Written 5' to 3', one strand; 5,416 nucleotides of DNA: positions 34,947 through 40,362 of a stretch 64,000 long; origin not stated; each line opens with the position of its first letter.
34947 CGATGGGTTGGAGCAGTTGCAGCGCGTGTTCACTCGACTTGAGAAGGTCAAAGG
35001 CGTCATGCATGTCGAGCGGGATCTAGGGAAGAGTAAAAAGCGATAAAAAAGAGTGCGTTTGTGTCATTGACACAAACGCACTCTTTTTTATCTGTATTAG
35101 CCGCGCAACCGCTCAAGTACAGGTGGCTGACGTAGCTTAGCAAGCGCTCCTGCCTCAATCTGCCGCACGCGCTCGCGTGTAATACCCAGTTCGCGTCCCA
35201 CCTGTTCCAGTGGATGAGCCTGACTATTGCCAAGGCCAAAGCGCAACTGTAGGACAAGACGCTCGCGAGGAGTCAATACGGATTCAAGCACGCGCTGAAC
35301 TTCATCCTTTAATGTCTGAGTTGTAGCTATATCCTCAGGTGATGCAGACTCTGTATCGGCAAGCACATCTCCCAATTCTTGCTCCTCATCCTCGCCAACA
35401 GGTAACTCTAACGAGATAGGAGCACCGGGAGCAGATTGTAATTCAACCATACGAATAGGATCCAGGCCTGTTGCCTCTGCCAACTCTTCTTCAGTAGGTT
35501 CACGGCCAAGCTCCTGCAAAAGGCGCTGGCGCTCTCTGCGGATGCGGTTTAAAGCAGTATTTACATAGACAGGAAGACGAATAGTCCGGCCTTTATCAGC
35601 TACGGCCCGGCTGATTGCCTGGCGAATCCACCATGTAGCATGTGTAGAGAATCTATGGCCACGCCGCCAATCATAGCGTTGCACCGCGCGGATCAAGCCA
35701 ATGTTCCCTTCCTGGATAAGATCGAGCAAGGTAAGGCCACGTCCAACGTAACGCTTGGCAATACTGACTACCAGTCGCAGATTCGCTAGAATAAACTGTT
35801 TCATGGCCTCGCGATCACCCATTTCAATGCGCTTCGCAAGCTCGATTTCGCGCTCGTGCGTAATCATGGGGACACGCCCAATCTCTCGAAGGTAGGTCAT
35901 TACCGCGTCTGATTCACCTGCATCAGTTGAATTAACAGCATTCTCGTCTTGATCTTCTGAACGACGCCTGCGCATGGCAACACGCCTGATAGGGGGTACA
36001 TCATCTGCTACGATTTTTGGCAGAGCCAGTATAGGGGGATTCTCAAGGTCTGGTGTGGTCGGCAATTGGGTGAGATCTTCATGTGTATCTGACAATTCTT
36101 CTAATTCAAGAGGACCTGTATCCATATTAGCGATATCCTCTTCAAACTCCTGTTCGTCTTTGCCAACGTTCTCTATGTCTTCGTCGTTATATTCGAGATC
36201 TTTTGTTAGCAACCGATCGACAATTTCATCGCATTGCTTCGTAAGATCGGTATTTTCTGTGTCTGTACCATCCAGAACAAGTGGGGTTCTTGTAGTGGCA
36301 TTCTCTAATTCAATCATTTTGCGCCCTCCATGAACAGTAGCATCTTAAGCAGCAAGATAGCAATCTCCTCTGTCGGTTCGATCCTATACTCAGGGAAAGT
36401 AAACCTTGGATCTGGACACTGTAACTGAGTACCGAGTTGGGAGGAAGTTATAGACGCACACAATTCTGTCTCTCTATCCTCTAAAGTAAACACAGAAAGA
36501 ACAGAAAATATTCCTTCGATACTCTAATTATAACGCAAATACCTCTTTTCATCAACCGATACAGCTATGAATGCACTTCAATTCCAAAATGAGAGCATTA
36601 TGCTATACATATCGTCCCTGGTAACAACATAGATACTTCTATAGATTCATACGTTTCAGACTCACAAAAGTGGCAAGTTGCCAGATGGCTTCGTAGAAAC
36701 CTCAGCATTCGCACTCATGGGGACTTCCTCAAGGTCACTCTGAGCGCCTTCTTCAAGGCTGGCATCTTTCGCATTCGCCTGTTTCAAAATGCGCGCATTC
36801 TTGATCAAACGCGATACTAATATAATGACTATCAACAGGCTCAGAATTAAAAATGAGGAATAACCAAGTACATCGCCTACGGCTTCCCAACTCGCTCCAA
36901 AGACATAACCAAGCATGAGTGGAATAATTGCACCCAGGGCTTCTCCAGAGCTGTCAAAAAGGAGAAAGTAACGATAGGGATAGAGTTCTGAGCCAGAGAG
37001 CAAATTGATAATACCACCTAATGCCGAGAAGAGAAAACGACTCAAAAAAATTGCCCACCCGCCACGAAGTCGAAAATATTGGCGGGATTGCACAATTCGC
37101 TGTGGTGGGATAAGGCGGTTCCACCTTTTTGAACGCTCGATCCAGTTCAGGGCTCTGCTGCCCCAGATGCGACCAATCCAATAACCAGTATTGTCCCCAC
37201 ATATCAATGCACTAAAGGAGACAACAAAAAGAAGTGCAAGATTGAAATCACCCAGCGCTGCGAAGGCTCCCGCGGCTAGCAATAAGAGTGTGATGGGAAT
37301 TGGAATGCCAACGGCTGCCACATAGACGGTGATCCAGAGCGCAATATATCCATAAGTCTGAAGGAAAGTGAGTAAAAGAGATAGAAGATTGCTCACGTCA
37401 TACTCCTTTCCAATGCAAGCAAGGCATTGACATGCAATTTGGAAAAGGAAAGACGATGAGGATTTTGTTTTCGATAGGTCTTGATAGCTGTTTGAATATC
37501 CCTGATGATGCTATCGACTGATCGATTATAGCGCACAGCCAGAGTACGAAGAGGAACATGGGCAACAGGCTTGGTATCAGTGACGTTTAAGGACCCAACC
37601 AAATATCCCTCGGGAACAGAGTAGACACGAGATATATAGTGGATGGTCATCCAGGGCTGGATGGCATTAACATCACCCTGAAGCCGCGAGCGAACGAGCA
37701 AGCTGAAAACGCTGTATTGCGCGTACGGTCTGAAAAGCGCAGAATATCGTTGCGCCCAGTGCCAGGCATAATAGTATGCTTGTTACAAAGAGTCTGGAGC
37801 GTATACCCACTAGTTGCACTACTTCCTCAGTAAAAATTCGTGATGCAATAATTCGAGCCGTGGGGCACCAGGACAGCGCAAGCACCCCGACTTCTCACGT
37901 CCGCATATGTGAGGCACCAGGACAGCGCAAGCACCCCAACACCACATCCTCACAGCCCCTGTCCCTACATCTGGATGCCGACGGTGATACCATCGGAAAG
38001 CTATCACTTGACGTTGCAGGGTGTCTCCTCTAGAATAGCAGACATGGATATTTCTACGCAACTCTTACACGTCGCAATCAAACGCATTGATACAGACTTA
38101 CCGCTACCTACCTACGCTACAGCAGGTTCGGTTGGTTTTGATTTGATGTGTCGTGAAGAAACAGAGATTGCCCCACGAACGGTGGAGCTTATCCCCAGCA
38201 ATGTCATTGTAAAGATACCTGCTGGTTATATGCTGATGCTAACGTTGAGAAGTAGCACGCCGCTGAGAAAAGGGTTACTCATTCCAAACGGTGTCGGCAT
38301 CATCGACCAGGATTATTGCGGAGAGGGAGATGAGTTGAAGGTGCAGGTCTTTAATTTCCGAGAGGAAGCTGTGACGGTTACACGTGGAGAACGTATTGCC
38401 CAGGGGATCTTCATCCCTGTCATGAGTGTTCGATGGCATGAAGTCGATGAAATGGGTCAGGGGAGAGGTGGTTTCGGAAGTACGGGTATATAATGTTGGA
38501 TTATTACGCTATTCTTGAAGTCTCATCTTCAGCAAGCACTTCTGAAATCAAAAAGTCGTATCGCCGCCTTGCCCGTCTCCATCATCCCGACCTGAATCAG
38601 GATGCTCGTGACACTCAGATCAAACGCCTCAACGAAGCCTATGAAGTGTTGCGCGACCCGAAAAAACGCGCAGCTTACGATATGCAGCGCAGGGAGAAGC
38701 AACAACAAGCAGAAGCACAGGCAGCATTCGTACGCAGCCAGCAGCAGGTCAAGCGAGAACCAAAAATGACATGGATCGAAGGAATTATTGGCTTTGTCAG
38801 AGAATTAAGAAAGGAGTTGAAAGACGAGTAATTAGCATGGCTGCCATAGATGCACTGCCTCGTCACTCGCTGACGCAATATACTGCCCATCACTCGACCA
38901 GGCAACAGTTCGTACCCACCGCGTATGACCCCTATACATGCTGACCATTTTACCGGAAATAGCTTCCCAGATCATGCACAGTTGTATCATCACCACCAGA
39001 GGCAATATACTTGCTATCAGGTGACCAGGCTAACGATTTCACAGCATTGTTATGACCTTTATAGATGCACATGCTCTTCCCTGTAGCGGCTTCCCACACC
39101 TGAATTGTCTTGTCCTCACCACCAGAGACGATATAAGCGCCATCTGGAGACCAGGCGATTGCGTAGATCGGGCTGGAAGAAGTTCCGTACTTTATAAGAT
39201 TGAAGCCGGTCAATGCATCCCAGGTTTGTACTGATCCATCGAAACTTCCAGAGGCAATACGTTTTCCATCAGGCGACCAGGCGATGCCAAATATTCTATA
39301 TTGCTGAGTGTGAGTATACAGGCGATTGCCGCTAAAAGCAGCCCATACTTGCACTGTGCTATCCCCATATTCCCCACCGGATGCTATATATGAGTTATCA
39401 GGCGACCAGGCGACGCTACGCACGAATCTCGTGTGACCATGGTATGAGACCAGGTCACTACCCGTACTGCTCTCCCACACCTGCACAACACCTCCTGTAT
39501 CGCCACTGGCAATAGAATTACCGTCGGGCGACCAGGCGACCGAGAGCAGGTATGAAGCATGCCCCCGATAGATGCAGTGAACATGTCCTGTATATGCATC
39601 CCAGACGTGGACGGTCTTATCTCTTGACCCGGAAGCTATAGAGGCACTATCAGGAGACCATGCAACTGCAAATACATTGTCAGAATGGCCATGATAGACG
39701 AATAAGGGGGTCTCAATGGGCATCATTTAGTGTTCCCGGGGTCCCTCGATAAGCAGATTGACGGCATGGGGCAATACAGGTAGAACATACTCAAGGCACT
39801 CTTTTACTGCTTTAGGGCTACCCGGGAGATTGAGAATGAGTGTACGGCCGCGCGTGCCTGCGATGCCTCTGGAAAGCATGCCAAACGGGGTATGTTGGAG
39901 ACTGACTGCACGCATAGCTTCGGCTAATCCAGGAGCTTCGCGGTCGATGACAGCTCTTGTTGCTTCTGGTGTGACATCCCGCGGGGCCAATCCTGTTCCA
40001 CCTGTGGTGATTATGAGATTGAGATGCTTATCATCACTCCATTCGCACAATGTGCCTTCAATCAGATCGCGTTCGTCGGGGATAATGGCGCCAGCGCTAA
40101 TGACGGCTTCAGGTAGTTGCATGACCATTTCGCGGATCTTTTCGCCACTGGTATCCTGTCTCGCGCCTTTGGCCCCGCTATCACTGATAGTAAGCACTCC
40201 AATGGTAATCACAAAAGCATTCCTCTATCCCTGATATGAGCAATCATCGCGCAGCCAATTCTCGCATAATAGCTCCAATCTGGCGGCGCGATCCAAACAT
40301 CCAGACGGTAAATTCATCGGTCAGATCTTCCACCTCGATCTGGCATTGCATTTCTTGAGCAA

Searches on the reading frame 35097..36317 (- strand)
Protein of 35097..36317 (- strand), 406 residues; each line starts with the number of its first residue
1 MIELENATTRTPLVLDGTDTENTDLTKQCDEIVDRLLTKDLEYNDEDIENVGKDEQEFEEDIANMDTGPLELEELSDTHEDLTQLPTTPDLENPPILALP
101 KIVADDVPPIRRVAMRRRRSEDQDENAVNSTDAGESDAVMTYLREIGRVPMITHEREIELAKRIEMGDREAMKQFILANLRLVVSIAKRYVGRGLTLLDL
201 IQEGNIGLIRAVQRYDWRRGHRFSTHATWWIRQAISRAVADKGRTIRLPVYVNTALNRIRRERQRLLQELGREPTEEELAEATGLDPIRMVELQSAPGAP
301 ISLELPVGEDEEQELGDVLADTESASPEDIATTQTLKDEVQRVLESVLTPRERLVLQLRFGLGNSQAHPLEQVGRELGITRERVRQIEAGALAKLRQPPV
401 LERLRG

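Call 7: search_protein_families(library=pfam, proteins=[window:35097-36317:-], max_evalue=0.01)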
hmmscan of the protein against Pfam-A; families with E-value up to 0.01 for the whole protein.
window:35097-36317:- (406 aa): 4 families
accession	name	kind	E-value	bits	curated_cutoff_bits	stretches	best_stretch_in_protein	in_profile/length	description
PF04542.20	Sigma70_r2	-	3.6e-21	75.2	24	1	176-245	2-71/71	Sigma-70 region 2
PF04539.22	Sigma70_r3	-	1.2e-20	73.8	25.3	1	255-329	2-76/78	Sigma-70 region 3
PF04545.22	Sigma70_r4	-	3e-16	59.1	24.1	1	347-397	4-50/50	Sigma-70, region 4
PF00140.25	Sigma70_r1_2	-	4.5e-13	49.4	22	1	137-169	1-33/34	Sigma-70 factor, region 1.2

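Call 23: find_encoding_contigs(protein=window:35097-36317:-, flank=10000, max_places=10)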
Protein window:35097-36317:- (406 aa): 5 contigs read that carry it; 5 places shown.
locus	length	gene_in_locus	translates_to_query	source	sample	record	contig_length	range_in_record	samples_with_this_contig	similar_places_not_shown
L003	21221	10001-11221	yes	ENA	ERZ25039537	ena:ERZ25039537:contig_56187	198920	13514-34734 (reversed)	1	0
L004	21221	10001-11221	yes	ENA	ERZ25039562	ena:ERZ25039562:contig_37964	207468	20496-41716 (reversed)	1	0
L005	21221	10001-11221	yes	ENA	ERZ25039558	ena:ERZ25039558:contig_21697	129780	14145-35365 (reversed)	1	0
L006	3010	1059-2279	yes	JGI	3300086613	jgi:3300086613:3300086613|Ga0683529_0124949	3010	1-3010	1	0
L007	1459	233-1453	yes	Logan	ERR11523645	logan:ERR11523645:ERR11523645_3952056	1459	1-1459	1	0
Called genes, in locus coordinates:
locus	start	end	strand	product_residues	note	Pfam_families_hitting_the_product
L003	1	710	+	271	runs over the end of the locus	PF02463:SMC_N, PF13175:AAA_15, PF13476:AAA_23, PF13514:AAA_27 (weak), PF13555:AAA_29 (weak), PF00005:ABC_tran (faint)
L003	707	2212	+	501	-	-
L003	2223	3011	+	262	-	PF02463:SMC_N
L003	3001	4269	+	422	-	PF09376:NurA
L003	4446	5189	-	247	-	-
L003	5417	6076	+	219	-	PF14353:CpXC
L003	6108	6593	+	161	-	PF00994:MoCF_biosynth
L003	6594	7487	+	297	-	-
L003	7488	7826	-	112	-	PF00226:DnaJ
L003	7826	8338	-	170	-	PF00692:dUTPase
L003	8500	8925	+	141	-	-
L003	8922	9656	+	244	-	PF09335:VTT_dom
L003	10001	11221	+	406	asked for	PF00140:Sigma70_r1_2, PF04542:Sigma70_r2, PF04539:Sigma70_r3, PF04545:Sigma70_r4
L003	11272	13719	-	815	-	PF13328:HD_4, PF04607:RelA_SpoT, PF02824:TGS, PF19296:RelA_AH (weak), PF28438:RelA_RIS, PF13291:ACT_4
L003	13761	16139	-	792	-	PF13328:HD_4, PF01966:HD, PF13328:HD_4, PF04607:RelA_SpoT, PF02824:TGS, PF19296:RelA_AH (weak), PF28438:RelA_RIS, PF13291:ACT_4, +2 more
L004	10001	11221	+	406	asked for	PF00140:Sigma70_r1_2, PF04542:Sigma70_r2, PF04539:Sigma70_r3, PF04545:Sigma70_r4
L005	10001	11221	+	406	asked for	PF00140:Sigma70_r1_2, PF04542:Sigma70_r2, PF04539:Sigma70_r3, PF04545:Sigma70_r4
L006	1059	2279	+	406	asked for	PF00140:Sigma70_r1_2, PF04542:Sigma70_r2, PF04539:Sigma70_r3, PF04545:Sigma70_r4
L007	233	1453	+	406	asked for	PF00140:Sigma70_r1_2, PF04542:Sigma70_r2, PF04539:Sigma70_r3, PF04545:Sigma70_r4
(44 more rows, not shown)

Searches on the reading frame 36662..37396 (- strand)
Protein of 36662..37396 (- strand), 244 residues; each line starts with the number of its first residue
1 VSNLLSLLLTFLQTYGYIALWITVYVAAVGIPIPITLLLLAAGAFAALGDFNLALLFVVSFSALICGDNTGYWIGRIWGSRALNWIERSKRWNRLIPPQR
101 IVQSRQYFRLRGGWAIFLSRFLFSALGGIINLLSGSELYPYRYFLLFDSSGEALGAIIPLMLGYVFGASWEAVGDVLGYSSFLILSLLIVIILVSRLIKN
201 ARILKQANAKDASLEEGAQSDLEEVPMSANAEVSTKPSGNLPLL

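Call 39: search_protein_families(library=pfam, proteins=[window:36662-37396:-], max_evalue=0.001)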
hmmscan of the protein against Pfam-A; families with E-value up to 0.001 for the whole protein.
window:36662-37396:- (244 aa): 1 family
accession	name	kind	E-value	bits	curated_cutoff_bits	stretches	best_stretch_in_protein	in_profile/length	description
PF09335.16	VTT_dom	-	1.6e-10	41.9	33.9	1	33-164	1-122/123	VTT domain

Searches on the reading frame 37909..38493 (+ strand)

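Call 38: search_protein_families(library=pfam, proteins=[window:37909-38493:+], max_evalue=0.001)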
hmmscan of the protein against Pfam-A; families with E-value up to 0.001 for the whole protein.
window:37909-38493:+ (194 aa): 2 families
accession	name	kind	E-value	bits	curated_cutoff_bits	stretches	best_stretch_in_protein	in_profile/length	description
PF00692.24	dUTPase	-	3.1e-22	79.2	22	1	64-193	3-129/129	dUTPase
PF22769.1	DCD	-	0.00047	20.7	27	1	83-168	69-150/153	dCTP deaminase-like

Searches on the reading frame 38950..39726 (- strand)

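Call 7: search_protein_families(library=pfam, proteins=[window:38950-39726:-], max_evalue=0.01)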
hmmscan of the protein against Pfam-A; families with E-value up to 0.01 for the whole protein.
window:38950-39726:- (258 aa): 48 families (the best 25 are shown)
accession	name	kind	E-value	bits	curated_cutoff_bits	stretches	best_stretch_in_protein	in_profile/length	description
PF00400.38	WD40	-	3e-60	198.6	27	6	6-43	2-39/39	WD domain, G-beta repeat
PF25174.1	Beta-prop_THOC3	-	7.8e-52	176.4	305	1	56-250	1-195/272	THOC3 beta-propeller domain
PF24807.1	WD40_CDC20-Fz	-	3.4e-50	171.4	200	3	11-141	89-220/292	CDC20/Fizzy WD40 domain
PF25173.1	Beta-prop_WDR3_1st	-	2.7e-46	158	154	3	125-250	11-137/184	WDR3 first beta-propeller domain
PF25175.1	Beta-prop_WDR5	-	4.8e-35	121.7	250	2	96-250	49-203/296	WDR5 beta-propeller domain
PF25391.1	WD40_Gbeta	-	5.7e-34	118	150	2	12-207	52-249/340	G protein beta WD-40 repeat protein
PF24814.1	WD40_Prp19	-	8.4e-34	117.3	320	2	63-250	12-201/281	Prp19 WD40 domain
PF24105.1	Beta-prop_CAF1B_HIR1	-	1.3e-33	116.9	80.5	3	10-73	125-188/383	CAF1B/HIR1 beta-propeller domain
PF23414.1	Beta-prop_EML_2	-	4.7e-33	115.1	90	3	122-248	19-146/266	Echinoderm microtubule-associated protein second beta-propeller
PF24817.1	WD40_WDHD1_1st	-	8.6e-33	114.2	109.9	4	184-250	86-152/291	WDHD1 first WD40 domain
PF12894.13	ANAPC4_WD40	-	2.2e-24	86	22.9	1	106-182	2-78/91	Anaphase-promoting complex subunit 4 WD40 domain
PF25172.1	Beta-prop_WDR3_2nd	-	4.9e-24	85.5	140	2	11-129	171-287/293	WDR3 second beta-propeller domain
PF24796.1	WDR55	-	1.5e-22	80.5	200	2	12-129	50-165/296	WDR55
PF25460.1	Beta-prop_Aladin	-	1.8e-22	80.4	171.1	3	12-113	108-208/340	Aladin seven-bladed propeller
PF23393.2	Beta-prop_WDR90_POC16_2nd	-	2.4e-22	79.9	60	3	29-121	8-100/291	WDR90/POC16, second beta-propeller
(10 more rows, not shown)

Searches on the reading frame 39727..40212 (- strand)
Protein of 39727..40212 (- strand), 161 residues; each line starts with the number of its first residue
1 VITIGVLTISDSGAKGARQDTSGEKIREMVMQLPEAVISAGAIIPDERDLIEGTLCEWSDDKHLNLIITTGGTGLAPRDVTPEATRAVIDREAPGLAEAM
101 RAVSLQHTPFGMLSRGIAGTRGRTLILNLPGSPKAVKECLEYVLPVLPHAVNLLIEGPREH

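Call 7: search_protein_families(library=pfam, proteins=[window:39727-40212:-], max_evalue=0.01)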
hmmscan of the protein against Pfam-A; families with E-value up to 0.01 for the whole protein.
window:39727-40212:- (161 aa): 1 family
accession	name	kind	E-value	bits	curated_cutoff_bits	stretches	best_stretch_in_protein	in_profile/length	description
PF00994.29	MoCF_biosynth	-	1.1e-31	109.9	26.6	1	5-149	1-144/144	Probable molybdopterin binding domain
